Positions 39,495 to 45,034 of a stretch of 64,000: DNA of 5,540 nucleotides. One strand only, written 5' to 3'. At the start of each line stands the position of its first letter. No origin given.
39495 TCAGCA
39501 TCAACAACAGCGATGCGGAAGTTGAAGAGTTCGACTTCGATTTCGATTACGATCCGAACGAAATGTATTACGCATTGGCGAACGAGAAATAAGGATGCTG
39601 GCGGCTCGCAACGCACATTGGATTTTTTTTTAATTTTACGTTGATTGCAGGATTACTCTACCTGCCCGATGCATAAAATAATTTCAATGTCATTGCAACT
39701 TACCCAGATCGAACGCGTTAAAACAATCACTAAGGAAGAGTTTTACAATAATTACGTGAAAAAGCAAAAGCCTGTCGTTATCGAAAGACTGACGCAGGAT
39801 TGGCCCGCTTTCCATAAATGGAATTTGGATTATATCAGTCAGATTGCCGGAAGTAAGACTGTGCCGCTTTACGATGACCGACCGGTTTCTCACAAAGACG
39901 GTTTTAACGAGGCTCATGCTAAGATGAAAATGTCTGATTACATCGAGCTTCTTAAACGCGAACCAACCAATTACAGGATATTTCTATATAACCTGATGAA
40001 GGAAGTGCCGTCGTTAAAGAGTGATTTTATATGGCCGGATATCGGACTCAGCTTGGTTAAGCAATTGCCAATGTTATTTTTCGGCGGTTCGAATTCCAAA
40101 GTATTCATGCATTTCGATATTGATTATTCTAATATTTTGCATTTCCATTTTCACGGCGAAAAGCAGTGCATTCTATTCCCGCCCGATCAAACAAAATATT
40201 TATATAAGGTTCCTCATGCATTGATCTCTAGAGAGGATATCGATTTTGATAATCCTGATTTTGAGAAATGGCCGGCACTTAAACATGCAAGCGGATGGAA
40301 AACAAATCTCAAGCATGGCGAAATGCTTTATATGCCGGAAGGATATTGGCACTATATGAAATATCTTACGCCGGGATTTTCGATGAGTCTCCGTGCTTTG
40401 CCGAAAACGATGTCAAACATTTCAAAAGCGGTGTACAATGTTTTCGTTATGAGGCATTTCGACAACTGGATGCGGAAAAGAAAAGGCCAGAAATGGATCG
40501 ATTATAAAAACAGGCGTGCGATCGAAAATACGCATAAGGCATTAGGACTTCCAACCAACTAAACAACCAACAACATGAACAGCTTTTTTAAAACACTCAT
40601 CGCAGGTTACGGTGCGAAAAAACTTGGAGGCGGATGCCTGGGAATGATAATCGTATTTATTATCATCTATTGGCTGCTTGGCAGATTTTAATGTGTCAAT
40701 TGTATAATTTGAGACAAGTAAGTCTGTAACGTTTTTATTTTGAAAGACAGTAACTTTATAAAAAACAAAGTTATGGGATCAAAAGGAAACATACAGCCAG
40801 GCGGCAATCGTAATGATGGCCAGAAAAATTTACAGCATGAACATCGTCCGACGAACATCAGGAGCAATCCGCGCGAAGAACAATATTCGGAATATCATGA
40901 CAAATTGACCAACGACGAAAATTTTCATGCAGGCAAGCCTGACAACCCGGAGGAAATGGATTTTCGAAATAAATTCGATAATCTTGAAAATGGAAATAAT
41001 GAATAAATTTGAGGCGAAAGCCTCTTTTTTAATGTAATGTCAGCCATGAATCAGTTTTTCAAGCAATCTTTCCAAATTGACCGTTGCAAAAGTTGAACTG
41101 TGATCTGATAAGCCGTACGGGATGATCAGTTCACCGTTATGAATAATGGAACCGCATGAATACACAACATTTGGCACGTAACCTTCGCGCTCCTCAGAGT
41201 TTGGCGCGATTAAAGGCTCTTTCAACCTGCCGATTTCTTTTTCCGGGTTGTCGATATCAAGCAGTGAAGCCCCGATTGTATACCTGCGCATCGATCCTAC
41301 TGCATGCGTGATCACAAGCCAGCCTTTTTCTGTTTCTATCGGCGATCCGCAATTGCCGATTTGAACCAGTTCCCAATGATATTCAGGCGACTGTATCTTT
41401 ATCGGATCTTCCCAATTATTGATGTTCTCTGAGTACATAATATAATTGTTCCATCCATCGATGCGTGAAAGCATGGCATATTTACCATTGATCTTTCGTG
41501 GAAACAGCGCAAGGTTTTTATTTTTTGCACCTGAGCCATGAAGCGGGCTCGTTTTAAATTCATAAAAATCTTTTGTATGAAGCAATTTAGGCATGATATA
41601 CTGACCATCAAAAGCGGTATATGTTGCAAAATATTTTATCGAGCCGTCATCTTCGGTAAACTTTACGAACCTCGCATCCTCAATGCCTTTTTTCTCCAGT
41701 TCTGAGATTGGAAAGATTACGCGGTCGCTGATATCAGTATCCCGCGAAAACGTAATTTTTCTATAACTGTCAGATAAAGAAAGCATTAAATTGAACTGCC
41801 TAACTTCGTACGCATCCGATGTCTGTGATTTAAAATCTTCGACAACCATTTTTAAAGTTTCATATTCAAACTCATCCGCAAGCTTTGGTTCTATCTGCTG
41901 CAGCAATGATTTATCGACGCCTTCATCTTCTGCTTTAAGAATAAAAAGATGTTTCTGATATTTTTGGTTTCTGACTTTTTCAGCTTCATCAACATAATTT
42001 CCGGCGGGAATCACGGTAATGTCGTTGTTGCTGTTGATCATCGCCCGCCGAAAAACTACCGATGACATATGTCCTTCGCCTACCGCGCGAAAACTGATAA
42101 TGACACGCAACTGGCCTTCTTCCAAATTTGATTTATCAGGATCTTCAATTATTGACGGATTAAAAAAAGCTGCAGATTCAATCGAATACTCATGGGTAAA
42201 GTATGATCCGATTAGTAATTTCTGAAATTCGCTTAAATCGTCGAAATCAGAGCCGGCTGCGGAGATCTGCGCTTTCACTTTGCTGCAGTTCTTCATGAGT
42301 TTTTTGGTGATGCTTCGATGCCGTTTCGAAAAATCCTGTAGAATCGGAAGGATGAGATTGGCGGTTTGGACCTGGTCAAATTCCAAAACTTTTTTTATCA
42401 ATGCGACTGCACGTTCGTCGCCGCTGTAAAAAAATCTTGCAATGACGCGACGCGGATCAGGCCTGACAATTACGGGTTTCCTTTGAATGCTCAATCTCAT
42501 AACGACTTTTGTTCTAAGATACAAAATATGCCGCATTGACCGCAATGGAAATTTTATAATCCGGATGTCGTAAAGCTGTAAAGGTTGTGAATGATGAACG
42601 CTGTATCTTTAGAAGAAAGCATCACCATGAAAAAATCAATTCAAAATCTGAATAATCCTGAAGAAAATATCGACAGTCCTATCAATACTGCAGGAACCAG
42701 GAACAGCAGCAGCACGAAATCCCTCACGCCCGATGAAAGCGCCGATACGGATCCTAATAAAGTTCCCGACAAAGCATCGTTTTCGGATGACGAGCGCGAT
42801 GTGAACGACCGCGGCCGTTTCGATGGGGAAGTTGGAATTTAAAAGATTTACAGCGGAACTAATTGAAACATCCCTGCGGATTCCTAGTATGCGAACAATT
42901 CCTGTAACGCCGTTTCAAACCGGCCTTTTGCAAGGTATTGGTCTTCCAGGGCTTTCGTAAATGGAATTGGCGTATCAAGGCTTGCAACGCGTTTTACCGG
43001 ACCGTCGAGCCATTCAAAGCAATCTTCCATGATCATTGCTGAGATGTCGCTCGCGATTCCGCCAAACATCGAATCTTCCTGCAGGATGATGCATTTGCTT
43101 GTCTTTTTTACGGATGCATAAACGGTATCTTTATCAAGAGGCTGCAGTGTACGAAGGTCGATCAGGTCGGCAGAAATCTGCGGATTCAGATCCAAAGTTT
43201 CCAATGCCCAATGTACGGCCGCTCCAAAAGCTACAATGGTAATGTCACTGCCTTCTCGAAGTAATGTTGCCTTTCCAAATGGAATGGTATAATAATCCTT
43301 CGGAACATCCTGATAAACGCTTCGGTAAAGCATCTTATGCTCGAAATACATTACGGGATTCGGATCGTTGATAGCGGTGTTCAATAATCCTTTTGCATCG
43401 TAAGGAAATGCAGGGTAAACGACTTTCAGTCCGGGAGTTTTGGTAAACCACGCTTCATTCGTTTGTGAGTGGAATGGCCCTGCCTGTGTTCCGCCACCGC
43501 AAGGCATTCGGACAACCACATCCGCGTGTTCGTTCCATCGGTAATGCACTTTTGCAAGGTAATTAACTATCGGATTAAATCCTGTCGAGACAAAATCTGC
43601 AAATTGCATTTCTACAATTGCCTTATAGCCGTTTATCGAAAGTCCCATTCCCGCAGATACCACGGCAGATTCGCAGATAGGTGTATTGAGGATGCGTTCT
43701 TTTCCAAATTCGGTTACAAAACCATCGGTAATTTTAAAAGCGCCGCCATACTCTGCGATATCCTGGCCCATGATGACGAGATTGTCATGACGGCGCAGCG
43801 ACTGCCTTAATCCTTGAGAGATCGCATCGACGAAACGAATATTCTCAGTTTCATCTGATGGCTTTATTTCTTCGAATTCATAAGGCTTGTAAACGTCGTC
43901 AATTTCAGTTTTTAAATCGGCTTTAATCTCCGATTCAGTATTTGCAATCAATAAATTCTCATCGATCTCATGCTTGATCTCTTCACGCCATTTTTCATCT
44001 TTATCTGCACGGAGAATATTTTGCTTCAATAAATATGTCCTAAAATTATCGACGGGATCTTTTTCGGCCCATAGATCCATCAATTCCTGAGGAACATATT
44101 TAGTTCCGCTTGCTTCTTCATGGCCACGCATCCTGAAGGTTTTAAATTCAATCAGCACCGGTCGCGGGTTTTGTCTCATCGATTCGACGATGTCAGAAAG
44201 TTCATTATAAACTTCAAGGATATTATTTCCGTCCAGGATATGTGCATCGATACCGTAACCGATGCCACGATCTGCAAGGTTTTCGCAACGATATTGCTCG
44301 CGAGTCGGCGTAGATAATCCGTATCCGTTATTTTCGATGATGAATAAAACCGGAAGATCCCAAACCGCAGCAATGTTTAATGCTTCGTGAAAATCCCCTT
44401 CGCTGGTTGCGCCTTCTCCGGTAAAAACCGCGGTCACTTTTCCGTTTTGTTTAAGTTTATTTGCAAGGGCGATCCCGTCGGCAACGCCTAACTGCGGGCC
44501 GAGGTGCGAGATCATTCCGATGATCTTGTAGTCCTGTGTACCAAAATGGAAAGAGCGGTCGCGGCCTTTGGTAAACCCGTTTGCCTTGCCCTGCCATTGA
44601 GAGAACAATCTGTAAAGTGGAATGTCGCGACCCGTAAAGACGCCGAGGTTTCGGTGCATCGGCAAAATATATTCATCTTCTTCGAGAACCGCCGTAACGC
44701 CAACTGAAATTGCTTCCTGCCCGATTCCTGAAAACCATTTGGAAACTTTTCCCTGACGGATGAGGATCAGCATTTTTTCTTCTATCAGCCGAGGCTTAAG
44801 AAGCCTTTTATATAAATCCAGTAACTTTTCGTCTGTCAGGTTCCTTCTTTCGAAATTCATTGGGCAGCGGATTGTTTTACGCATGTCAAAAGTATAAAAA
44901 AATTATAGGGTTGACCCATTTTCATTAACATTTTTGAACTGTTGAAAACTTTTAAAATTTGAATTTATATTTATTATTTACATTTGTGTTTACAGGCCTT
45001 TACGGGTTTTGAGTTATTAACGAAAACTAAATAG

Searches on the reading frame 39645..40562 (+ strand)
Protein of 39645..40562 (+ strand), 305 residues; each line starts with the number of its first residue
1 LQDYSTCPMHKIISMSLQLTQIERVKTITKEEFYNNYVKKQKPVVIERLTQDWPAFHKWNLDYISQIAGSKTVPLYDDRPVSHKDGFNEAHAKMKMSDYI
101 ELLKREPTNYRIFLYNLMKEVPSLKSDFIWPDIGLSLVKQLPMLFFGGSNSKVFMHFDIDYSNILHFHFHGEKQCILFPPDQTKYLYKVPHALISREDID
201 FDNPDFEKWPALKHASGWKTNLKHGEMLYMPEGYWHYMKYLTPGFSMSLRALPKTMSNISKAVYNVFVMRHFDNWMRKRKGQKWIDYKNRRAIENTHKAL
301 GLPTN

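Call 10: search_protein_families(library=pfam, proteins=[window:39645-40562:+], max_evalue=0.001)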
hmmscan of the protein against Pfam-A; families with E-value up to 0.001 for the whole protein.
window:39645-40562:+ (305 aa): 2 families
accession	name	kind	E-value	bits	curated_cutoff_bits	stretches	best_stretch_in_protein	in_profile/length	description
PF13621.12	Cupin_8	-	1.7e-34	120.3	27.4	1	31-241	3-235/252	Cupin-like domain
PF08007.18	JmjC_2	-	0.00067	19.6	22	0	220-256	88-124/127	JmjC domain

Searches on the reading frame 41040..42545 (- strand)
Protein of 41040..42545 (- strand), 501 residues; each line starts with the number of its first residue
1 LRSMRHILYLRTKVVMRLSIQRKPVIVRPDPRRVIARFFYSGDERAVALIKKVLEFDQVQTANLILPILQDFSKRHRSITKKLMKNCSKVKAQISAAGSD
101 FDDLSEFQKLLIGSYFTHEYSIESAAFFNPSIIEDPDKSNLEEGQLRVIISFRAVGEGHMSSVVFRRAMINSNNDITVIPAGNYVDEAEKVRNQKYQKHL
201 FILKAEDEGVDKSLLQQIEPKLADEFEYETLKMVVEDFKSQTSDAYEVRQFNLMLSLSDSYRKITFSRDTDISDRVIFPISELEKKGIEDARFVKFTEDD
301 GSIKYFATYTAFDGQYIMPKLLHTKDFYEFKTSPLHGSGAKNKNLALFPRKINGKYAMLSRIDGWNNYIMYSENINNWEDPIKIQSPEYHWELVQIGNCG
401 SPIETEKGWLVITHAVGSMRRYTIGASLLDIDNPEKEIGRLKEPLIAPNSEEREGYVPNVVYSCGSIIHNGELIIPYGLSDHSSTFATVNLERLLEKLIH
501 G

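Call 10: search_protein_families(library=pfam, proteins=[window:41040-42545:-], max_evalue=0.001)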
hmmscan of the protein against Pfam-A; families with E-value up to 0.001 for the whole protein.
window:41040-42545:- (501 aa): 1 family
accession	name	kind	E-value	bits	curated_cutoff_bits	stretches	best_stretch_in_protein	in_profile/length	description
PF04041.19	Glyco_hydro_130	-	1.8e-30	106.4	26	1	253-496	67-316/320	beta-1,4-mannooligosaccharide phosphorylase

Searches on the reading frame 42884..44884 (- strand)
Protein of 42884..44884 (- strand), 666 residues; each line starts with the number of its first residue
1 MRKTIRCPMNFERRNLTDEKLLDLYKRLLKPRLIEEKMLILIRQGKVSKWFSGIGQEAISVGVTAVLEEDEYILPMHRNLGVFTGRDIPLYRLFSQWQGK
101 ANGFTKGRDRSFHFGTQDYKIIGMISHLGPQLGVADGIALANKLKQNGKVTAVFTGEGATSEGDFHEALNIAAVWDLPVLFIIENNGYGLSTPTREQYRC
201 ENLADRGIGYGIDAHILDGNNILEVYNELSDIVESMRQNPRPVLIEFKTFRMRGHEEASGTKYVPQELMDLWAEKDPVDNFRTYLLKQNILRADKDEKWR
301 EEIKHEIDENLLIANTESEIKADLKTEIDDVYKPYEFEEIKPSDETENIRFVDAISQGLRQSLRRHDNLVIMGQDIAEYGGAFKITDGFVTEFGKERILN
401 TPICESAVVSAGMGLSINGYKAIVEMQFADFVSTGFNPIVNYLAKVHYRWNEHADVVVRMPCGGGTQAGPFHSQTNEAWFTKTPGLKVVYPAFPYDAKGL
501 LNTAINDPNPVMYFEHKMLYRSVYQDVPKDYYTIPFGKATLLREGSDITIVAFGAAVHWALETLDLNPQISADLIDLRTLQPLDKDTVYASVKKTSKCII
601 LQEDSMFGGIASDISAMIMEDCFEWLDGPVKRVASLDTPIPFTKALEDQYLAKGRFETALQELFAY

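Call 11: search_protein_families(library=pfam, proteins=[window:42884-44884:-], max_evalue=0.001)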
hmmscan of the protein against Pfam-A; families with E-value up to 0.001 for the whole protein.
window:42884-44884:- (666 aa): 4 families
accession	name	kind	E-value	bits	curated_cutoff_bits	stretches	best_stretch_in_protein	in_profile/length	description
PF00676.26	E1_dh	-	2.9e-68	230.5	22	1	29-319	5-296/300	Dehydrogenase E1 component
PF02779.29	Transket_pyr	-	5.2e-34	117.8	27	1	349-521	3-173/174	Transketolase, pyrimidine binding domain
PF02780.25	Transketolase_C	-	3.2e-31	108.3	25.9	1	537-651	1-118/124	Transketolase, C-terminal domain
PF13292.11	DXP_synthase_N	-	0.00034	20.4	21.2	1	125-191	110-176/274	1-deoxy-D-xylulose-5-phosphate synthase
